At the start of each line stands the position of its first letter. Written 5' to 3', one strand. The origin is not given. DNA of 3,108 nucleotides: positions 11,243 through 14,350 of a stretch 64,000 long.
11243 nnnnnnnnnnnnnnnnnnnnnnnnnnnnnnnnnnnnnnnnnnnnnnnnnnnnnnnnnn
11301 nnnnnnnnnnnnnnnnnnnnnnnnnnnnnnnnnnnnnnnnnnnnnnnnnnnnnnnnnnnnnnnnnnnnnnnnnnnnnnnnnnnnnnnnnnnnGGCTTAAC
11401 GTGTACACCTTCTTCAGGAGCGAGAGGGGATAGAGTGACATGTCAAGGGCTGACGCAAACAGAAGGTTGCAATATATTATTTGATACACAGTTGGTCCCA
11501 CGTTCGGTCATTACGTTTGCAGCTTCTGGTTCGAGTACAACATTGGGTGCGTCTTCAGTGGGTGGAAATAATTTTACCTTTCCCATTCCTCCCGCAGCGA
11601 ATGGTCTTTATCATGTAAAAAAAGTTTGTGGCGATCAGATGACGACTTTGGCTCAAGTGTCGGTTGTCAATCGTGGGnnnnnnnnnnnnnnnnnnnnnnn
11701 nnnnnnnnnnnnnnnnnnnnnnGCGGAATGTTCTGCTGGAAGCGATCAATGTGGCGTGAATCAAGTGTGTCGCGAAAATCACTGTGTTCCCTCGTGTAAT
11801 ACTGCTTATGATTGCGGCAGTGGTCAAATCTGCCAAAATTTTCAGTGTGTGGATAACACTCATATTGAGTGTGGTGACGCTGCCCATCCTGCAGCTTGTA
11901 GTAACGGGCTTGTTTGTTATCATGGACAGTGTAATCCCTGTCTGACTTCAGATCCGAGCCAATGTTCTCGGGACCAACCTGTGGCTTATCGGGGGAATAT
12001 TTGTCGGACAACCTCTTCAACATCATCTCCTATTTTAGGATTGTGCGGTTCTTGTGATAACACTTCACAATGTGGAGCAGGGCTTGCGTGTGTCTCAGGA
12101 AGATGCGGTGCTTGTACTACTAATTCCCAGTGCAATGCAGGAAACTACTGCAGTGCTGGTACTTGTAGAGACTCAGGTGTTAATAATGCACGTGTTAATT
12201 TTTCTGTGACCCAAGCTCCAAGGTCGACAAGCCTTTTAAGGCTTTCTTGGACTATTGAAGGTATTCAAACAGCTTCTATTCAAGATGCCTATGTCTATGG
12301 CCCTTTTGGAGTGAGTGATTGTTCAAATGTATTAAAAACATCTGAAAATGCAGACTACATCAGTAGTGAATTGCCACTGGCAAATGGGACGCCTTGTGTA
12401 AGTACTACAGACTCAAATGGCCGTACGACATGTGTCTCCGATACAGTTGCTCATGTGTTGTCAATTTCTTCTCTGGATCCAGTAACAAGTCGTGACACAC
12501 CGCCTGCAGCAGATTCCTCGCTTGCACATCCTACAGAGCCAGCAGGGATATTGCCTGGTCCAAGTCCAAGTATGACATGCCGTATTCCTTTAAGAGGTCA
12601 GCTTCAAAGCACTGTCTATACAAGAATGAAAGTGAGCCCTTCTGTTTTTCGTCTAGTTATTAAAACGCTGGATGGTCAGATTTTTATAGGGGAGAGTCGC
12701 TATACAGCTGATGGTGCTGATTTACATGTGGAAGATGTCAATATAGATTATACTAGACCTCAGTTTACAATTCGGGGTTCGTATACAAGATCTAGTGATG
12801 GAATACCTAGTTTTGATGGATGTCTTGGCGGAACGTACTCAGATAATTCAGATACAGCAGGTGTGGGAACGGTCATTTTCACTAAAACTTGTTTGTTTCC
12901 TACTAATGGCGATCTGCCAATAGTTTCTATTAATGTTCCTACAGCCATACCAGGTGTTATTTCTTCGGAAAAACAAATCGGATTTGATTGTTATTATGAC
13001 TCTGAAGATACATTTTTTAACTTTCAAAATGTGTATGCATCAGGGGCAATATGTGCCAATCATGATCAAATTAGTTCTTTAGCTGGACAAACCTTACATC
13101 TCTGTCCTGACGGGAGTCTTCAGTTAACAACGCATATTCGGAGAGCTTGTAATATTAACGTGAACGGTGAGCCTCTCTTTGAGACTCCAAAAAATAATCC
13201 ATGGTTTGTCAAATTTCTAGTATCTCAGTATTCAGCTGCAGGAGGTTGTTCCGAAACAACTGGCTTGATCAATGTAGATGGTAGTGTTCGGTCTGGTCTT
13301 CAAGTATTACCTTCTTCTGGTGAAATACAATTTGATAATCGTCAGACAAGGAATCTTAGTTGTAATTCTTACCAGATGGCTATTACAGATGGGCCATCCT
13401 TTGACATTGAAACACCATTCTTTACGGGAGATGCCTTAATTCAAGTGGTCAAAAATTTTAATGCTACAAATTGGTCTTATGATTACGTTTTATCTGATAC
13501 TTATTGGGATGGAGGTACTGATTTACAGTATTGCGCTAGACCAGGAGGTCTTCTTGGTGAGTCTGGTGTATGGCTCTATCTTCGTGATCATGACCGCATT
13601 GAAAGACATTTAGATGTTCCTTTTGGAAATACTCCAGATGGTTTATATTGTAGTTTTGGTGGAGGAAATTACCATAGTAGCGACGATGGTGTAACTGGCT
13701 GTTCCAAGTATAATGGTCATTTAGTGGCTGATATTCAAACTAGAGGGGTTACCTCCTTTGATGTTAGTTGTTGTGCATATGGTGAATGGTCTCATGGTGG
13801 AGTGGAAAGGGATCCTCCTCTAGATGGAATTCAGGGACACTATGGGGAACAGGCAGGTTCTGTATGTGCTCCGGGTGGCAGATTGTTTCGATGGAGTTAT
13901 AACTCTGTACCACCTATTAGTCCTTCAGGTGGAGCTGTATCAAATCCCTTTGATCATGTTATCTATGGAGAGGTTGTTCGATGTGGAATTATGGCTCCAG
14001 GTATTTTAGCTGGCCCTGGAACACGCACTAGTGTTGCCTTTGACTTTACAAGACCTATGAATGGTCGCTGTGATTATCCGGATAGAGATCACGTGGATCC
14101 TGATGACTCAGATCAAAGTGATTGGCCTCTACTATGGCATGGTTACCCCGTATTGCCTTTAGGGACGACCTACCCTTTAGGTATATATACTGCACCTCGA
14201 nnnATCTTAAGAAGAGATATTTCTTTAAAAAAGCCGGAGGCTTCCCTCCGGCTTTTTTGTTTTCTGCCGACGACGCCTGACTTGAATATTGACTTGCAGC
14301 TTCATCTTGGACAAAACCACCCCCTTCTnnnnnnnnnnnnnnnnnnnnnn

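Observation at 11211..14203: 992-aa cysteine-repeat lipoprotein behind a sigma-54-type promoter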

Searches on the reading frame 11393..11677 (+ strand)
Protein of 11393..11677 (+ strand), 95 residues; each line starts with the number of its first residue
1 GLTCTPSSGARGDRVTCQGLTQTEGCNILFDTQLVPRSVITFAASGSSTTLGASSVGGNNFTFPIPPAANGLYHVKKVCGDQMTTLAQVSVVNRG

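Call 23: search_protein_families(library=ncbifam, proteins=[window:11393-11677:+], max_evalue=10)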
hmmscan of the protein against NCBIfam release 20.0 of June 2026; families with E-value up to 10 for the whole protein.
seq(95 aa): 0 families

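Call 24: search_protein_families(library=pfam, proteins=[window:11393-11677:+], max_evalue=10)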
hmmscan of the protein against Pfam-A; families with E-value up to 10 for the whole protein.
seq(95 aa): 0 families
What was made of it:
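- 11396..11668 (+): N-terminal four-Cys beta domain (aa 41-131; signature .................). It is the most conserved part among close orthologues. No Pfam hit (call 24).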

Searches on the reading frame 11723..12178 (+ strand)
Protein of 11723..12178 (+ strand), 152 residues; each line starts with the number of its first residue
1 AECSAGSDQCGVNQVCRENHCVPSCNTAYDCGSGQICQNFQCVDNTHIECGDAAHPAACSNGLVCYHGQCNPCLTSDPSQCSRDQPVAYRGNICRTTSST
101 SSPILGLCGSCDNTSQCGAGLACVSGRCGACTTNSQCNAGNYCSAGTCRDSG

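Call 23: search_protein_families(library=ncbifam, proteins=[window:11723-12178:+], max_evalue=10)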
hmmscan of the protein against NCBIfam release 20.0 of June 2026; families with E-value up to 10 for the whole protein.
seq(152 aa): 2 families
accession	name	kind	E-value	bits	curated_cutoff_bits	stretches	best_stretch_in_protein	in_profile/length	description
TIGR04201.1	Myxo_Cys_RPT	repeat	0.0013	18.8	25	2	128-148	2-22/22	Cys-rich repeat-containing protein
NF033759.1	exchanger_TraA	exception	1.4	7.4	750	1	9-148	306-443/666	outer membrane exchange protein TraA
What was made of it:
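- On TraA outer-membrane-exchange receptor: NF033759 scores 7.4 bits against a cut-off of 750 (call 23).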

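Call 24: search_protein_families(library=pfam, proteins=[window:11723-12178:+], max_evalue=10)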
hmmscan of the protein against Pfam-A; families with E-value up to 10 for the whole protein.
seq(152 aa): 3 families
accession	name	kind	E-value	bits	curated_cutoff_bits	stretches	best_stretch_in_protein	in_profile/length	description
PF23416.1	DUF7107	-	4.5e-05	24.1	24.6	3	24-70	1-46/48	Domain of unknown function (DUF7107)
PF04706.18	Dickkopf_N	-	2.3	9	25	2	130-148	32-50/51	Dickkopf N-terminal cysteine-rich region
PF21164.2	Dumpy_DPY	-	8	7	27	2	23-44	2-23/24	Dumpy, DPY module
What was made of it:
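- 11726..12172 (+): Six tandem four-cysteine units (aa 151-299), the putative disulfide-bonded stalk. DUF7107 scores 24.1 bits (cut-off 24.6) and TIGR04201 18.8 bits (cut-off 25) (calls 23, 24).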

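Call 70: search_solved_structures(query=window:11723-12178:+, max_evalue=10, show_alignments=2)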
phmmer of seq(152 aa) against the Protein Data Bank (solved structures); distinct sequences matched with E-value up to 10: 0.

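Call 71: find_homologous_proteins(query=window:11723-12178:+, max_evalue=0.01)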
Query seq(152 aa): 7 candidates shared short words with the query, none scored E <= 0.01.
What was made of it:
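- Tried and rejected: The repeat region alone found none, not even itself (call 71).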

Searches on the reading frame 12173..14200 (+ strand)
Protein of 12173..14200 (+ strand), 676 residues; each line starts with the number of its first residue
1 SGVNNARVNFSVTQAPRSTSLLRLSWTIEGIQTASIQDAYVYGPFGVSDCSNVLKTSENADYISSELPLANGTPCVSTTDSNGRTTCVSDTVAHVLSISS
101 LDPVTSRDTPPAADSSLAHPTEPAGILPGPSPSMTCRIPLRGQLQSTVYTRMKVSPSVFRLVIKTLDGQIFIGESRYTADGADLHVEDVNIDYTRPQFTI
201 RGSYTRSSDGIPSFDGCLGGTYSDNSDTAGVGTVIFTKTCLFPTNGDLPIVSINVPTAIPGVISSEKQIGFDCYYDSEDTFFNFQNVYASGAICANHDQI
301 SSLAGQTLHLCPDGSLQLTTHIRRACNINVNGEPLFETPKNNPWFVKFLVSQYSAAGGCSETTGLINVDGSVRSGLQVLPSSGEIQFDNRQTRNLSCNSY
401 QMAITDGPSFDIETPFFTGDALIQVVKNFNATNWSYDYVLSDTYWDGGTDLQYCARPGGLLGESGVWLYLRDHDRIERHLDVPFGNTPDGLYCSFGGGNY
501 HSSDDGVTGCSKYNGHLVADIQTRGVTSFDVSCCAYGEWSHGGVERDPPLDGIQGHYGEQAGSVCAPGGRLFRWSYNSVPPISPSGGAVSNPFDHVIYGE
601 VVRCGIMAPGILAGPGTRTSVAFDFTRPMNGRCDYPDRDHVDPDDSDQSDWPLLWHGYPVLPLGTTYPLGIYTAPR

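Call 25: search_protein_representatives(alignment_id=A3)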
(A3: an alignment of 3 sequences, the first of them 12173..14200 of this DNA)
Query: 3 sequences, 675 profile positions. Proteins with E-value up to 0.001 (for the whole library): 8; up to 1e-10: 6; up to 1e-30: 2. The best 8 are listed.
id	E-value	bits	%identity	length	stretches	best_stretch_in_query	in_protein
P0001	0.0e+00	1242.5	-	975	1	2-675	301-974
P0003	3.0e-297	1004.2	-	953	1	1-665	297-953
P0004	2.3e-27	112.3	-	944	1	8-648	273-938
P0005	8.3e-24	100.6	-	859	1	19-648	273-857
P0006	9.4e-14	67.4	-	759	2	134-405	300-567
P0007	4.0e-12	62.0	-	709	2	134-405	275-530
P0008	8.6e-09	51.0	-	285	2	482-540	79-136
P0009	1.3e-05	40.5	-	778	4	493-534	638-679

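Call 30: find_homologous_proteins(query=A5, max_evalue=0.01)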
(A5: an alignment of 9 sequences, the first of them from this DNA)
Query A5 (9 sequences) (672 aa, profile of the alignment): 2 proteins with E <= 0.01 among 8000 candidates.
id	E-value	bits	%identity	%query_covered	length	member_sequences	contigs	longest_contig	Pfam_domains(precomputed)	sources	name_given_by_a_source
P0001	4.6e-207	707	100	100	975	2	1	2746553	-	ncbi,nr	ncbi:MAG: hypothetical protein IPJ69_10530 [Deltaproteobacteria bacterium]|nr:MAG: hypothetical prot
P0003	4.2e-180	618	31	98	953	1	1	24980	-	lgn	-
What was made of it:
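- Tried and rejected: A nine-sequence profile found only 2 (call 30).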

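Call 33: find_encoding_contigs(protein=P0004, flank=6000, max_places=2)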
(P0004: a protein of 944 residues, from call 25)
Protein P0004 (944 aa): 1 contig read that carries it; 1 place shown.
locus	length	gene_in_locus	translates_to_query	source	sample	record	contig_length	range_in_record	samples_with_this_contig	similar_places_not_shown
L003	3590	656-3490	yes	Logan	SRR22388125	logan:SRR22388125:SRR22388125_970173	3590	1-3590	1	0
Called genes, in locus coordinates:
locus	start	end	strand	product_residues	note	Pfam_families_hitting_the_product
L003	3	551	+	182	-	?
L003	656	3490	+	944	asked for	-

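Call 34: find_related_loci(query=A3, collection=genome_contigs, flank=8000)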
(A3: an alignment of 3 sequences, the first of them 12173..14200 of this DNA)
Query A3 (676 aa) in genome_contigs; peptide patterns used: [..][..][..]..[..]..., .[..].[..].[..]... (x = any residue, [..] = any of these).
44 stretches matched a pattern; 1 encode a relative of the query (tblastn E <= 1e-3); 1 distinct loci.
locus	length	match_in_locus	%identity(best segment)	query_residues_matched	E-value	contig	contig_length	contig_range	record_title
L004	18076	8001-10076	49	5-675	0e+0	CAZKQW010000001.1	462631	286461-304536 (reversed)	MAG TPA_asm: uncultured Pseudomonadota bacterium isolate SRP278252_co2_16 genome assembly, contig: NODE_9_length_462631_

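Call 37: find_encoding_contigs(protein=P0005, flank=6000, max_places=2)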
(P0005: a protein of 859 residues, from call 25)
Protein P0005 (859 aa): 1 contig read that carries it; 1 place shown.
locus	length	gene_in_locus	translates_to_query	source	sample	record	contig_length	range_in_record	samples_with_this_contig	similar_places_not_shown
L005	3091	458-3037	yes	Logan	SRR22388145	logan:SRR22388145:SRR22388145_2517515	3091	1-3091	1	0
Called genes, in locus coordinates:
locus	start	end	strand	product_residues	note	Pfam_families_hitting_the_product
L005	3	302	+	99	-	?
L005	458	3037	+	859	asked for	-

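Call 38: find_encoding_contigs(protein=P0006, flank=6000, max_places=2)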
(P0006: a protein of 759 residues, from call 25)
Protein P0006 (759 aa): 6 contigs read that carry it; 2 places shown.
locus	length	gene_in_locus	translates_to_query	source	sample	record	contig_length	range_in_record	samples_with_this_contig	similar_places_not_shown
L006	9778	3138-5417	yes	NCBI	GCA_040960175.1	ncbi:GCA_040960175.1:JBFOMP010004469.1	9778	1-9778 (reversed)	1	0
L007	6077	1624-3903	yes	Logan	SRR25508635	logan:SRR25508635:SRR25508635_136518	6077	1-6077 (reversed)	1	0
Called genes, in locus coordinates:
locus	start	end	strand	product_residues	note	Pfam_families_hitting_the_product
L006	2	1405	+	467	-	?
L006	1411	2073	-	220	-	-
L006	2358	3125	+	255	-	PF13205:Big_5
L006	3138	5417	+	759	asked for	-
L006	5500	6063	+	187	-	-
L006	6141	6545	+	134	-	-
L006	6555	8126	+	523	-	-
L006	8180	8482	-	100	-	PF05016:ParE_toxin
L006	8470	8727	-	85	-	PF02604:PhdYeFM_antitox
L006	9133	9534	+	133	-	PF01850:PIN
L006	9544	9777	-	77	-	?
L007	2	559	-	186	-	?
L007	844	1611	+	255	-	PF13205:Big_5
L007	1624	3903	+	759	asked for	-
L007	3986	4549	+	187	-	-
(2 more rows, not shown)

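Call 39: find_encoding_contigs(protein=P0007, flank=6000, max_places=2)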
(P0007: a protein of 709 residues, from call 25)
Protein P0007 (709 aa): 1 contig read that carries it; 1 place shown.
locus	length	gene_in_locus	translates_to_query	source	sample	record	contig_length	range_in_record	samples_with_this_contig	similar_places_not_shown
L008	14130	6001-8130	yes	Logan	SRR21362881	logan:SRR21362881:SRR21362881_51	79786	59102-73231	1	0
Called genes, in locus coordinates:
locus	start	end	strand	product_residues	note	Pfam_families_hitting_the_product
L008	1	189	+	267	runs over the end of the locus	PF00005:ABC_tran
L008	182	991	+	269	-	PF02470:MlaD, PF28544:Helical_needle (weak)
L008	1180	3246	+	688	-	PF08298:AAA_PrkA, PF06798:PrkA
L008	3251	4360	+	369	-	PF04285:DUF444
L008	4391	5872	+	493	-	PF04293:SpoVR, PF24755:SpoVR_C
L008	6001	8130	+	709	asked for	-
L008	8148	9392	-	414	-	-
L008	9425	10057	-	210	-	PF04240:Caroten_synth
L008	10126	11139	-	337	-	PF00072:Response_reg, PF13487:HD_5, PF01966:HD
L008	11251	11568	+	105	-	-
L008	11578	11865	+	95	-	-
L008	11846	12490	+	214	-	PF00730:HhH-GPD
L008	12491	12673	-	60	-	-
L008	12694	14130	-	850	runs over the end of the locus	PF00675:Peptidase_M16, PF05193:Peptidase_M16_C, PF00675:Peptidase_M16, PF05193:Peptidase_M16_C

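Call 40: find_encoding_contigs(protein=P0009, flank=6000, max_places=2)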
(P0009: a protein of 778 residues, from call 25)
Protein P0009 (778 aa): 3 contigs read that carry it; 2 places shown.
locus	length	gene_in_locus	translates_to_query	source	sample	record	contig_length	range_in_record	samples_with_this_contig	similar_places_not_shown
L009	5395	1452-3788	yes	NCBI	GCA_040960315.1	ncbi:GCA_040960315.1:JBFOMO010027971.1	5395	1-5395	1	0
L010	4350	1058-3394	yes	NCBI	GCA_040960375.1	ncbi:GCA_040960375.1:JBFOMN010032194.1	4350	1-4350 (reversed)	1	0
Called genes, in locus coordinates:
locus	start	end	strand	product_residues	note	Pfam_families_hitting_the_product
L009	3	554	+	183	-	?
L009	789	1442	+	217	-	PF28081:MXAN_6627_5 (faint)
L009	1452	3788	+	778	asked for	-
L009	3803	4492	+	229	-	PF13205:Big_5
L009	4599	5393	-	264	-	?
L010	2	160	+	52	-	?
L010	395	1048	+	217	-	PF28081:MXAN_6627_5 (faint)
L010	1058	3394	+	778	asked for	-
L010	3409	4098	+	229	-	PF13205:Big_5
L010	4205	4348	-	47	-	?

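Call 69: search_solved_structures(query=A5, max_evalue=10)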
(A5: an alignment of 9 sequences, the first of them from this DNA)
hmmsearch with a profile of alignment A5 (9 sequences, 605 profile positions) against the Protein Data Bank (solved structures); distinct sequences matched with E-value up to 10: 1.
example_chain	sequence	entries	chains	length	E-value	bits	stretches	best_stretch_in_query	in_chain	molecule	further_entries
9rvu_HI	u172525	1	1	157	1.4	10.6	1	471-543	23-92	Eukaryotic translation initiation factor 5A-1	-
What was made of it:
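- Tried and rejected: PDB sequence searches were empty (calls 69, 70).
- There is no sequence match to PDB (call 69).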

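Call 78: find_related_loci(query=A3, collection=metagenome_contigs, flank=3000)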
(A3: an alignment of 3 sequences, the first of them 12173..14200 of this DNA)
Query A3 (676 aa) in metagenome_contigs; peptide patterns used: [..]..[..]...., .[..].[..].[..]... (x = any residue, [..] = any of these).
94 stretches matched a pattern, but none encodes a relative of the query by tblastn (E <= 1e-3).

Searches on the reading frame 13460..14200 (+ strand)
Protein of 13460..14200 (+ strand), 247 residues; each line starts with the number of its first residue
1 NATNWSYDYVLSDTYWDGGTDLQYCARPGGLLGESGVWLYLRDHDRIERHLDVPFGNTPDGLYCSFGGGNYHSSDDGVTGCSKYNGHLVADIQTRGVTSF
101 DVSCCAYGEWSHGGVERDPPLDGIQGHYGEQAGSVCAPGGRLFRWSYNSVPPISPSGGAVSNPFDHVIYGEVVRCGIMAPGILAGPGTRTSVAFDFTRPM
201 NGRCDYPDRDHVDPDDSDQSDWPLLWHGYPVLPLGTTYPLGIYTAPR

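Call 66: predict_structure(alignment_id=A6)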
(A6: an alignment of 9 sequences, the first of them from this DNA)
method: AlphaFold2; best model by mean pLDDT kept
length: 247 residues; sequences in the alignment: 9
mean_pLDDT: 46.6   pTM: 0.49
mean pLDDT of the five models: 46.6, 46.3, 43.9, 43.8, 41.3
residues with pLDDT >= 90: 0; 70-90: 35; 50-70: 47; < 50: 165
segments of 3 or more residues with pLDDT < 50: 1-84, 112-133, 183-189, 197-242, 244-247
pLDDT, mean of each block of 10 residues (from residue 1): 34 34 34 34 35 34 31 38 54 76 65 34 30 48 79 81 71 65 46 49 39 41 32 37 45
secondary structure, 60 per line:
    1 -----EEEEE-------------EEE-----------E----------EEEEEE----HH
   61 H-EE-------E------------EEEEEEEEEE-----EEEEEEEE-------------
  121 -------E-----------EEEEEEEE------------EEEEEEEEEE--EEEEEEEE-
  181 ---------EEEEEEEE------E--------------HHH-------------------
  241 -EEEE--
elements in order: E6-10 E24-26 E49-54 E85-94 E100-107 E140-147 E160-169 E172-179 E190-197 E242-245
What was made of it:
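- The distal domain could not be modelled (pLDDT 46.6, call 66).
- Tried and rejected: A separate model of the C-terminal domain was unusable (pLDDT 46.6, call 66).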
